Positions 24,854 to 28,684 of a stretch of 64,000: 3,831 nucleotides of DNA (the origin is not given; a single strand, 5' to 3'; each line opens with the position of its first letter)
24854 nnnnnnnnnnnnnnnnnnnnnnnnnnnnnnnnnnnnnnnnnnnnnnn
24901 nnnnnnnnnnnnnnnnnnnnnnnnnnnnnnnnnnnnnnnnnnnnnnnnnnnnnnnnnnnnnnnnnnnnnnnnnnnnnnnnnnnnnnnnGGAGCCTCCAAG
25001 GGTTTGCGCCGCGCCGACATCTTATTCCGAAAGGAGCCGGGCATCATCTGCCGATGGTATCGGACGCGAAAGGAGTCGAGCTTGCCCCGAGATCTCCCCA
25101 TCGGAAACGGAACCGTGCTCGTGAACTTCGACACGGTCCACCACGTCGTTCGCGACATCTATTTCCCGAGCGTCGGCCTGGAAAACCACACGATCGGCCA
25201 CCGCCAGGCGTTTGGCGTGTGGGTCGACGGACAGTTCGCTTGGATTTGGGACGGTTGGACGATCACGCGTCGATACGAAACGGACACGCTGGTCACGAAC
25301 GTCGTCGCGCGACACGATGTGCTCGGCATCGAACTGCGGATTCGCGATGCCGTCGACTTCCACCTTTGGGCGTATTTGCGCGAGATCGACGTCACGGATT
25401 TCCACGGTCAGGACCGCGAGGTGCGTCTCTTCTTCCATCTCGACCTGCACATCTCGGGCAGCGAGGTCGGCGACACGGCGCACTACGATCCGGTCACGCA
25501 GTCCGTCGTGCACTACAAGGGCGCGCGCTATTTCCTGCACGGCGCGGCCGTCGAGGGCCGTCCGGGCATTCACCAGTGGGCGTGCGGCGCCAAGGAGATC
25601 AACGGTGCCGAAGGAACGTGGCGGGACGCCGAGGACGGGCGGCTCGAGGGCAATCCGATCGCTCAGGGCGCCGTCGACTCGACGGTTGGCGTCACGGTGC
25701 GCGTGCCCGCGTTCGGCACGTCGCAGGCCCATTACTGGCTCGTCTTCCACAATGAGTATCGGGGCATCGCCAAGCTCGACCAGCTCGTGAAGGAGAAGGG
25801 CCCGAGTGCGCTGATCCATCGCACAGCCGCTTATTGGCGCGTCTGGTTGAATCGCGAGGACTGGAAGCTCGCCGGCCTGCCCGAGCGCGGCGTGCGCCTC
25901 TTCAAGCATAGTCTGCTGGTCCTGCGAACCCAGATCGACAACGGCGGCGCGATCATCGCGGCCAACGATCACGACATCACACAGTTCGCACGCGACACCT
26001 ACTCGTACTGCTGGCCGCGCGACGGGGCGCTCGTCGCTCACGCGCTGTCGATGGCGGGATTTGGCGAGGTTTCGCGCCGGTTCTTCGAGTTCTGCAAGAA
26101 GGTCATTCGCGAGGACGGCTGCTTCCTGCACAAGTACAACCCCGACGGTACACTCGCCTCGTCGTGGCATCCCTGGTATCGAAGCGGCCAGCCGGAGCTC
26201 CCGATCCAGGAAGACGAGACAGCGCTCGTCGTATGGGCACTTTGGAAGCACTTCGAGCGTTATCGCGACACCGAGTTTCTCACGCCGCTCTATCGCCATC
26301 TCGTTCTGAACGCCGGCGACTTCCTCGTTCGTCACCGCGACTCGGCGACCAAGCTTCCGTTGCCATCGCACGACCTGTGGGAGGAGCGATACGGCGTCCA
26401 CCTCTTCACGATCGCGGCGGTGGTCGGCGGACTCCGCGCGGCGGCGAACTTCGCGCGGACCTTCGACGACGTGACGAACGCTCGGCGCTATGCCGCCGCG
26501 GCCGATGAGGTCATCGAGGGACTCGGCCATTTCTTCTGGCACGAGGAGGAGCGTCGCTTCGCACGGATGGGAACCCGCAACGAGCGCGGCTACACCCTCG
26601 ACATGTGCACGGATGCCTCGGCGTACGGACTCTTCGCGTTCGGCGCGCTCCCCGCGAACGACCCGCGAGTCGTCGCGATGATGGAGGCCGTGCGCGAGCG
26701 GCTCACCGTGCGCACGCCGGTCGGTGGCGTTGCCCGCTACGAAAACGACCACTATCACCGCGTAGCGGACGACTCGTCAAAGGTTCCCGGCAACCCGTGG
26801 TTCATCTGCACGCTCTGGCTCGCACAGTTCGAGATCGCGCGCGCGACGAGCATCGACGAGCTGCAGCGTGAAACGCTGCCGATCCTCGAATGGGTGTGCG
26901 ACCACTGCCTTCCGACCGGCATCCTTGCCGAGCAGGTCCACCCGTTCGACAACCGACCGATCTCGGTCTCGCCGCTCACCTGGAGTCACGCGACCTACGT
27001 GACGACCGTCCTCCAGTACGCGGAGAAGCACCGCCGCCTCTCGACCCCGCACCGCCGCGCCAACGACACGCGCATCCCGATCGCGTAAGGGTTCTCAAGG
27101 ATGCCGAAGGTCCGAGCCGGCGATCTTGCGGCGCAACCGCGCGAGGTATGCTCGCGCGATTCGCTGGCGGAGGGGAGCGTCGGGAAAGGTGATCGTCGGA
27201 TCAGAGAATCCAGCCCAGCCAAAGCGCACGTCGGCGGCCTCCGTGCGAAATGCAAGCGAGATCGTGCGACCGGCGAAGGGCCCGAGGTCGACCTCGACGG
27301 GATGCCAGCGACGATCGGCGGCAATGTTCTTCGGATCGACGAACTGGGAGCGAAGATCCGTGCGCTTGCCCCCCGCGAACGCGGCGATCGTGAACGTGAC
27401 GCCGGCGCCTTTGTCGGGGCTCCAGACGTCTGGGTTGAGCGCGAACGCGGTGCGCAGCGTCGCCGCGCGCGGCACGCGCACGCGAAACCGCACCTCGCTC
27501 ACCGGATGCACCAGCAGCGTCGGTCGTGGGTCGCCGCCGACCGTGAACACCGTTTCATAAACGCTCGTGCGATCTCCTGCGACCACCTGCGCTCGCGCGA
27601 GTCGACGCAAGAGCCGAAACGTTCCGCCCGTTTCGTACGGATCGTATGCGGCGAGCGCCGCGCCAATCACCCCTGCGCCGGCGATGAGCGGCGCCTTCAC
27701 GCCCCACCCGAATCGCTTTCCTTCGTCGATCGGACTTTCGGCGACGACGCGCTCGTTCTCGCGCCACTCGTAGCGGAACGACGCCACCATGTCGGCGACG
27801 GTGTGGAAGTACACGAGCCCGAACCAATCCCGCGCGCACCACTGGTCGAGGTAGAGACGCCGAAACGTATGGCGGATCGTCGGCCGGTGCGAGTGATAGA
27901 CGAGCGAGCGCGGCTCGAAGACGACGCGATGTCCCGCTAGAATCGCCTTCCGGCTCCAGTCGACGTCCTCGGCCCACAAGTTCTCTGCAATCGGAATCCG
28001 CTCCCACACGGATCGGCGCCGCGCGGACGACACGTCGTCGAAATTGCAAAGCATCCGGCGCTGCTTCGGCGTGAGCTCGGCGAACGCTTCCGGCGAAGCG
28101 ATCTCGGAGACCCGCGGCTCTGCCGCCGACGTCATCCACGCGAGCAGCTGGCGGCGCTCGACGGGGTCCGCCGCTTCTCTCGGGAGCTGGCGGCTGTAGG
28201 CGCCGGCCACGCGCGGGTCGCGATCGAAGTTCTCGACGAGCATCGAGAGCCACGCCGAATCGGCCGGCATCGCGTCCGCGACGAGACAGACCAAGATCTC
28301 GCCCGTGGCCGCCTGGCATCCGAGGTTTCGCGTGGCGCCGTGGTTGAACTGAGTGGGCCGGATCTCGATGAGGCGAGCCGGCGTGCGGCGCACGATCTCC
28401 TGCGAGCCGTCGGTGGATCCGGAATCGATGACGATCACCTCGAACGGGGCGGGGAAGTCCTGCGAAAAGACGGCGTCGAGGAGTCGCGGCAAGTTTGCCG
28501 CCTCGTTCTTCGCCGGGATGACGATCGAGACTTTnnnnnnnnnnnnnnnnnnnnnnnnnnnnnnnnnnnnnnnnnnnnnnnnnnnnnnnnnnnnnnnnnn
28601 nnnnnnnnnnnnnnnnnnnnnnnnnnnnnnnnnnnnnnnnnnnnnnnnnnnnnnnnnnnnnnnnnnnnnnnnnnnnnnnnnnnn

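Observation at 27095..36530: ABC-transporter-dependent glycan cluster with a B12-radical SAM enzyme, Zn-ribbon SDR and methyltransferase-GT2 terminator-like fusion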

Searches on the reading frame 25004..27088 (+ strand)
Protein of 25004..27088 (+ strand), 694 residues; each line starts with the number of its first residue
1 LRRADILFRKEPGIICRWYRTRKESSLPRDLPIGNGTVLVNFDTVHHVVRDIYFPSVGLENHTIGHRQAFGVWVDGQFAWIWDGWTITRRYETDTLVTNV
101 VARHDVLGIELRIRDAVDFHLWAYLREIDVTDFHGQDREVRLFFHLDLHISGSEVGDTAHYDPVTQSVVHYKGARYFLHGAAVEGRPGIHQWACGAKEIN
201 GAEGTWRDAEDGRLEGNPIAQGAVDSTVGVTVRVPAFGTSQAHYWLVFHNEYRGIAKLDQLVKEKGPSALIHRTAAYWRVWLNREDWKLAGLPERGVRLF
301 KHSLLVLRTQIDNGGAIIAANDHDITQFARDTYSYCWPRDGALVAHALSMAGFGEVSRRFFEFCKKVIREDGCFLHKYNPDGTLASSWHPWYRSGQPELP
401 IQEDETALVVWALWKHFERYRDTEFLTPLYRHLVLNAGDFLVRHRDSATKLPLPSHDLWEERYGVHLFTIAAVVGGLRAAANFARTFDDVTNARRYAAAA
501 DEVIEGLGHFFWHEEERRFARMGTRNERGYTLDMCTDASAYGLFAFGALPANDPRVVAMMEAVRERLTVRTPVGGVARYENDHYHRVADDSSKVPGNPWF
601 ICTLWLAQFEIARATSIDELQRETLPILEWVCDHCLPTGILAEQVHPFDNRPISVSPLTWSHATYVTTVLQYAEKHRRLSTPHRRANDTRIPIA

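Call 5: search_protein_families(library=pfam, proteins=[window:25004-27088:+], max_evalue=0.01)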
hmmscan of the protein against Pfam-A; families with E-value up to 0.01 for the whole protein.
window:25004-27088:+ (694 aa): 1 family
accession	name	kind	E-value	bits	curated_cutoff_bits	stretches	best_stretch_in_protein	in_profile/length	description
PF00723.27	Glyco_hydro_15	-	1.7e-33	116.6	22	2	308-615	15-334/427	Glycosyl hydrolases family 15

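Call 6: search_protein_families(library=ncbifam, proteins=[window:25004-27088:+], max_evalue=0.001)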
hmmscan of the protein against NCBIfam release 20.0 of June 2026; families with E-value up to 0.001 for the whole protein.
window:25004-27088:+ (694 aa): 4 families
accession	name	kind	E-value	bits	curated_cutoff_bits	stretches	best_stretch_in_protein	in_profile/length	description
TIGR01577.1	oligosac_amyl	hypoth_equivalog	3.9e-89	299.9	820.7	1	49-672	11-613/616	oligosaccharide amylase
TIGR01535.1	glucan_glucosid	equivalog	5.6e-26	91.2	741.9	1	223-672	175-646/662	glucan 1,4-alpha-glucosidase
NF041084.1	trehalase_H1_Arch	equivalog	8.5e-12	44.5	820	1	250-669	168-567/570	alpha,alpha-trehalase TreH1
NF041085.1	trehalase_H2_Arch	equivalog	8e-07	27.8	1000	1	272-674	191-578/579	alpha,alpha-trehalase TreH2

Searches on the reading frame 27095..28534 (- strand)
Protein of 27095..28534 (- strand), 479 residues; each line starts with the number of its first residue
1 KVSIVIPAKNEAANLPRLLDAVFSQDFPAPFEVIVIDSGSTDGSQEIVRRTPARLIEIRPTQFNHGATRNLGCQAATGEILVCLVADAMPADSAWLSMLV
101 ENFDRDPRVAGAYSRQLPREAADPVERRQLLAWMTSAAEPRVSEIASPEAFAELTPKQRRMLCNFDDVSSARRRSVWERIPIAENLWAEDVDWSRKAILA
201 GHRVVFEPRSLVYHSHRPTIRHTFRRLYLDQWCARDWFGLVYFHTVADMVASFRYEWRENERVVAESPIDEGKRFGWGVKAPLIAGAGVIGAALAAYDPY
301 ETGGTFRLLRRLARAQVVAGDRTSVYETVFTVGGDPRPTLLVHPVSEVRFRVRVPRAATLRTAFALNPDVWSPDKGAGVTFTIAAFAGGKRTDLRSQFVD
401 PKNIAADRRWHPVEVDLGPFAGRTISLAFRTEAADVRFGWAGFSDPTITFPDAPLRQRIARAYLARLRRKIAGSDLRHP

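Call 5: search_protein_families(library=pfam, proteins=[window:27095-28534:-], max_evalue=0.01)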
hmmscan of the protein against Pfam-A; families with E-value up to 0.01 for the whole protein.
window:27095-28534:- (479 aa): 4 families
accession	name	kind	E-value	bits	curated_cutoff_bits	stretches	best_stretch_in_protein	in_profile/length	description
PF00535.33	Glycos_transf_2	-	3e-23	83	23.3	1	3-112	1-114/168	Glycosyl transferase family 2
PF13641.12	Glyco_tranf_2_3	-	1.4e-10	42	27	1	2-226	3-223/230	Glycosyltransferase like family 2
PF10111.15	Glyco_tranf_2_2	-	0.00064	19.7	27.3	1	3-89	1-93/276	Glycosyltransferase like family 2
PF13632.12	Glyco_trans_2_3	-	0.0034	17.7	27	1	173-226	80-135/198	Glycosyl transferase family group 2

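Call 6: search_protein_families(library=ncbifam, proteins=[window:27095-28534:-], max_evalue=0.001)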
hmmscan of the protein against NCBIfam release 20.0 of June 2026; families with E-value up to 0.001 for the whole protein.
window:27095-28534:- (479 aa): 14 families
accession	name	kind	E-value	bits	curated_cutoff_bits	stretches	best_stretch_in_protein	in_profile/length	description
TIGR03965.1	mycofact_glyco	equivalog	3e-21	75.8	280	2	2-121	76-196/467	mycofactocin biosynthesis glycosyltransferase MftF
TIGR04283.1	glyco_like_mftF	equivalog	7.2e-16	58.5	182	1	2-119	1-113/221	TIGR04283 family arsenosugar biosynthesis glycosyltransferase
TIGR03937.1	PgaC_IcaA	equivalog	8.5e-16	57.9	422.3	1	1-110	46-157/407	poly-beta-1,6-N-acetyl-D-glucosamine synthase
NF041875.1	EPS_EpsD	equivalog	5.7e-15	55.5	370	1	2-91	1-93/325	exopolysaccharide biosynthesis glycosyltransferase EpsD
NF007482.0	PRK10073.1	equivalog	3.9e-10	39.2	423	1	1-86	7-94/334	glycosyltransferase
NF010496.0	PRK13915.1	equivalog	3.7e-09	36.1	262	1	1-119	32-161/307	glucosyl-3-phosphoglycerate synthase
TIGR03469.1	HpnB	hypoth_equivalog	9.7e-09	34.7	379.25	1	1-53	45-97/386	hopene-associated glycosyltransferase HpnB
NF038302.1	EPS_HpsE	equivalog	1.6e-07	30.6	300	1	2-117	3-124/307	hormogonium polysaccharide biosynthesis glycosyltransferase HpsE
NF045692.1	OglycostaseCruG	equivalog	5.3e-06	25.6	600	1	1-52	42-92/386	2'-O-glycosyltransferase CruG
NF038299.1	EPS_HpsN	equivalog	8.8e-06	24.9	425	1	1-121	2-124/317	hormogonium polysaccharide biosynthesis glycosyltransferase HpsN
NF007986.1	PRK10714.1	equivalog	1.1e-05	24.6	529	1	1-89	7-102/316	undecaprenyl-phosphate 4-deoxy-4-formamido-L-arabinose transferase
NF047683.1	TeichurnBiosyTuaG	equivalog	0.00017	21.3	400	1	2-87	8-96/252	teichuronic acid biosynthesis protein TuaG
TIGR04182.1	glyco_TIGR04182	equivalog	0.00047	19.6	325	1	1-57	1-54/293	S-layer glycoprotein N-glycosyltransferase AglJ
NF041394.1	GtaseAglG_Halo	equivalog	0.00063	19.1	440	1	12-111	15-115/304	glucosyl-dolichyl phosphate glucuronosyltransferase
